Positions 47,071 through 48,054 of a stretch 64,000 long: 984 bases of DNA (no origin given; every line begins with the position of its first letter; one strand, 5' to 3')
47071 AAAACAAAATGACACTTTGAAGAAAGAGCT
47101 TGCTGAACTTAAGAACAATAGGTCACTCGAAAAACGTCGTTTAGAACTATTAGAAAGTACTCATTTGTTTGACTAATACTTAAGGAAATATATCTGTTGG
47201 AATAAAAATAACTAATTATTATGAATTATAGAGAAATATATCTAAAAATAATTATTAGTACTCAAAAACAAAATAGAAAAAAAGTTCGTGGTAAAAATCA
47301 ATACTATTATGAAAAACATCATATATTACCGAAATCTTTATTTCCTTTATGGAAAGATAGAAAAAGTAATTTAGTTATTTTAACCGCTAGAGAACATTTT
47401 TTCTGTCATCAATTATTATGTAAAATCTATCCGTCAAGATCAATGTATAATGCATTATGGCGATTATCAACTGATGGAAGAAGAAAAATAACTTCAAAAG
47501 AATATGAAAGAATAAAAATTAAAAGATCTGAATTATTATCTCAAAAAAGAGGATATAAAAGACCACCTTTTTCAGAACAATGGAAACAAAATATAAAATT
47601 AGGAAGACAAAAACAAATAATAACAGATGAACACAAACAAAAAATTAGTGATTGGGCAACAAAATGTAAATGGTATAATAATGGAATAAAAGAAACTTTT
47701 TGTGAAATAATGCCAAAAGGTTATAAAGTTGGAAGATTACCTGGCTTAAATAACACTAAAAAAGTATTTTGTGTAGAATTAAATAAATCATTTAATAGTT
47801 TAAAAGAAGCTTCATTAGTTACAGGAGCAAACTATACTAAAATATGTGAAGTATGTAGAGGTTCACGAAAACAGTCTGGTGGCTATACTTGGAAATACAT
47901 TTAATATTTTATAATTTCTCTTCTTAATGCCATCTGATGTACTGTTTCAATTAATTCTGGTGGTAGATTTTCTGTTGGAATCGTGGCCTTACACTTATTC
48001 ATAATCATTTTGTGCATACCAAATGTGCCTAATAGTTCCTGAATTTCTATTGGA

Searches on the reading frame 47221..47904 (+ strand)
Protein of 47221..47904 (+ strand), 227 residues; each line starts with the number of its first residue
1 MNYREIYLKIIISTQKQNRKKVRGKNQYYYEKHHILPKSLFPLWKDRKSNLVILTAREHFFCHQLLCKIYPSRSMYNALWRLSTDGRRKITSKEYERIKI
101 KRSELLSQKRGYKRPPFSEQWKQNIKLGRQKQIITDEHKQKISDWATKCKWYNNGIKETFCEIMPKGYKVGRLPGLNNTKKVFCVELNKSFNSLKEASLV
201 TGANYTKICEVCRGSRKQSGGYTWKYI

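Call 3: search_protein_families(library=pfam, proteins=[window:47221-47904:+], max_evalue=0.01)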
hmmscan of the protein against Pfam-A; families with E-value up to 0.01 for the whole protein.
window:47221-47904:+ (227 aa): 1 family
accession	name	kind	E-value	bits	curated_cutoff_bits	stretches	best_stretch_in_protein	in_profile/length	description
PF22083.2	I-HmuI_NUMOD-like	-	7.8e-05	22.6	27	1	189-224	10-45/46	DNA endonuclease I-HmuI-like, NUMOD-like domain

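Call 95: search_protein_families(library=phrogs, proteins=[window:47221-47904:+], max_evalue=0.001)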
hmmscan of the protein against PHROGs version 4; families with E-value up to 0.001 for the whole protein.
window:47221-47904:+ (227 aa): 7 families
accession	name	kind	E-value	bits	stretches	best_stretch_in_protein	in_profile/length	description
phrog_655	-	DNA, RNA and nucleotide metabolism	6e-42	145.8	1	1-224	27-226/343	homing endonuclease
phrog_12434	-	DNA, RNA and nucleotide metabolism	6.6e-12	46.5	1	26-85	34-94/292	HNH endonuclease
phrog_4538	-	unknown function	1.6e-09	38.2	1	169-227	396-447/447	-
phrog_314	-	DNA, RNA and nucleotide metabolism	1.8e-08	34.8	1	96-227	279-388/574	homing endonuclease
phrog_20162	-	DNA, RNA and nucleotide metabolism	1.8e-07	32.4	1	190-227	45-82/88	HNH endonuclease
phrog_10088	-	DNA, RNA and nucleotide metabolism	1.2e-05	25.7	1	1-71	1-64/331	homing endonuclease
phrog_34622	-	unknown function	0.00011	23.1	1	190-226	15-51/189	-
